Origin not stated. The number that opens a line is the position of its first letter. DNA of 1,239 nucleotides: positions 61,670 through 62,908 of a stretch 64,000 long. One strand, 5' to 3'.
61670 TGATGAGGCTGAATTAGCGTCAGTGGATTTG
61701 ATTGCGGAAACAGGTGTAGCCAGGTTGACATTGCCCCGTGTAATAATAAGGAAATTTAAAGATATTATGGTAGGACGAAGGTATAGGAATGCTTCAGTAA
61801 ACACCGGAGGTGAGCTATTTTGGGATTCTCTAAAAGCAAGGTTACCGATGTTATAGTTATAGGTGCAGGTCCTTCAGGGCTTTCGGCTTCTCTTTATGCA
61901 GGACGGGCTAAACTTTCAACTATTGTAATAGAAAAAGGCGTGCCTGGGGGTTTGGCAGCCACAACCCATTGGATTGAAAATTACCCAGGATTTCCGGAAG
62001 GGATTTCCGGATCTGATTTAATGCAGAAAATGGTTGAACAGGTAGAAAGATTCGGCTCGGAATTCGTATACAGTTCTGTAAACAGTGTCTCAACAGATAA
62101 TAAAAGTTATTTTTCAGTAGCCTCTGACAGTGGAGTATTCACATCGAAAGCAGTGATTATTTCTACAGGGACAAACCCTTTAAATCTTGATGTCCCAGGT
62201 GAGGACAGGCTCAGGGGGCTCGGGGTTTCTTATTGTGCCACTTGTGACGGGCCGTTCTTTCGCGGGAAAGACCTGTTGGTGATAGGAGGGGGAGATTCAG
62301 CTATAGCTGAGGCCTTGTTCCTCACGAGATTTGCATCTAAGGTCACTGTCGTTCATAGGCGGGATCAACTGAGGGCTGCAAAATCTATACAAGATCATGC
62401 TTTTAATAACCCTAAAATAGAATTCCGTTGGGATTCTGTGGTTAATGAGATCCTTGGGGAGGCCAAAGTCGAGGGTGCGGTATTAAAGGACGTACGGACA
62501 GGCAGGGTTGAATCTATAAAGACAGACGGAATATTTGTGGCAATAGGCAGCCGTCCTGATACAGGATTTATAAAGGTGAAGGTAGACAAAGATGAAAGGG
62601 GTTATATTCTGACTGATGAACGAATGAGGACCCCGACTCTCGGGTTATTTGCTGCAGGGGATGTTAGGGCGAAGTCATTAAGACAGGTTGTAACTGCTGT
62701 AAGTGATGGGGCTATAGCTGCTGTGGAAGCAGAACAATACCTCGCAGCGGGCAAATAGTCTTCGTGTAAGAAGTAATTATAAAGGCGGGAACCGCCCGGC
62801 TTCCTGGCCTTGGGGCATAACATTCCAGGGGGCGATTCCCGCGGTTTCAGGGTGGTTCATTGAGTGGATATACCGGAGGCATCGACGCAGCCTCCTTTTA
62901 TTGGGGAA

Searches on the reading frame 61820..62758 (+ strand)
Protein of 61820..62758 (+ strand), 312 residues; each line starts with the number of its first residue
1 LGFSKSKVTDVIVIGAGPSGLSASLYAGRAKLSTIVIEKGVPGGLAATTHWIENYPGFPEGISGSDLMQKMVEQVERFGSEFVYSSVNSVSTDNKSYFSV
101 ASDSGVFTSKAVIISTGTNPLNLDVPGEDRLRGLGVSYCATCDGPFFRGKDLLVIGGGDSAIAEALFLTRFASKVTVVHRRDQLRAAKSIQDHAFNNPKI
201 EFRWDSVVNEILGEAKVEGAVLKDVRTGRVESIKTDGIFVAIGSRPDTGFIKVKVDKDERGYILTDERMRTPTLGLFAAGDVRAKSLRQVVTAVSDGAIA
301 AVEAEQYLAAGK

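Call 41: find_encoding_contigs(protein=window:61820-62758:+, flank=10000, max_places=4)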
Protein window:61820-62758:+ (312 aa): 8 contigs read that carry it; 4 places shown.
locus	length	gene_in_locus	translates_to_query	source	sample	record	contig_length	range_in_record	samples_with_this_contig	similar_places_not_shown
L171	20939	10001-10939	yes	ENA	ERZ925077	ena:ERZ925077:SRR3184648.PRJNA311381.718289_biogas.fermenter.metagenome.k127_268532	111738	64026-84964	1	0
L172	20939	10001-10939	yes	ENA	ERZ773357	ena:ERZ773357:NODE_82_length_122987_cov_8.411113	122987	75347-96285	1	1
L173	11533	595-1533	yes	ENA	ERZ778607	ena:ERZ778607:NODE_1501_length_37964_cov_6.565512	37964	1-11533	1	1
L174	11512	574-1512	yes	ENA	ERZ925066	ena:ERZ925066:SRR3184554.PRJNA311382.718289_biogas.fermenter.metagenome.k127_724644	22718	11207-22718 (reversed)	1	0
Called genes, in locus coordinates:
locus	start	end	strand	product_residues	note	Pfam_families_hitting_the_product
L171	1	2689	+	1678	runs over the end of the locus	PF11974:bMG3, PF01835:MG2, PF17791:MG3 (weak), PF07703:A2M_BRD, PF00207:A2M, PF07678:TED_complement, PF17973:bMG10, PF04294:VanW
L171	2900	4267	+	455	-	PF01554:MatE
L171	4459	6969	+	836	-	PF00317:Ribonuc_red_lgN, PF02867:Ribonuc_red_lgC, PF12637:TSCPD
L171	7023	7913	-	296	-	-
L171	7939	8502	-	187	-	-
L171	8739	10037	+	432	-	PF00768:Peptidase_S11, PF07943:PBP5_C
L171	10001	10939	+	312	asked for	PF00890:FAD_binding_2 (weak), PF01266:DAO (faint), PF01946:Thi4 (weak), PF03486:HI0933_like (faint), PF07992:Pyr_redox_2, PF12831:FAD_oxidored (weak), PF13738:Pyr_redox_3, PF00070:Pyr_redox, +1 more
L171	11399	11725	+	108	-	-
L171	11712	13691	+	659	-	PF01496:V_ATPase_I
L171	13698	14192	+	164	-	PF00137:ATP-synt_C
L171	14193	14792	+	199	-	PF01991:vATP-synt_E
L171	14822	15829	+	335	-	PF01992:vATP-synt_AC39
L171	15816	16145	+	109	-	PF01990:ATP-synt_F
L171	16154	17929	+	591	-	PF02874:ATP-synt_ab_N, PF16886:ATP-synt_ab_Xtn, PF00006:ATP-synt_ab, PF22919:ATP-synt_VA_C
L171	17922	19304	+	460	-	PF02874:ATP-synt_ab_N, PF00006:ATP-synt_ab, PF22919:ATP-synt_VA_C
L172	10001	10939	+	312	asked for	PF00890:FAD_binding_2 (weak), PF01266:DAO (faint), PF01946:Thi4 (weak), PF03486:HI0933_like (faint), PF07992:Pyr_redox_2, PF12831:FAD_oxidored (weak), PF13738:Pyr_redox_3, PF00070:Pyr_redox, +1 more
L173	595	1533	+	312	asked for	PF00890:FAD_binding_2 (weak), PF01266:DAO (faint), PF01946:Thi4 (weak), PF03486:HI0933_like (faint), PF07992:Pyr_redox_2, PF12831:FAD_oxidored (weak), PF13738:Pyr_redox_3, PF00070:Pyr_redox, +1 more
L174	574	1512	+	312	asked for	PF00890:FAD_binding_2 (weak), PF01266:DAO (faint), PF01946:Thi4 (weak), PF03486:HI0933_like (faint), PF07992:Pyr_redox_2, PF12831:FAD_oxidored (weak), PF13738:Pyr_redox_3, PF00070:Pyr_redox, +1 more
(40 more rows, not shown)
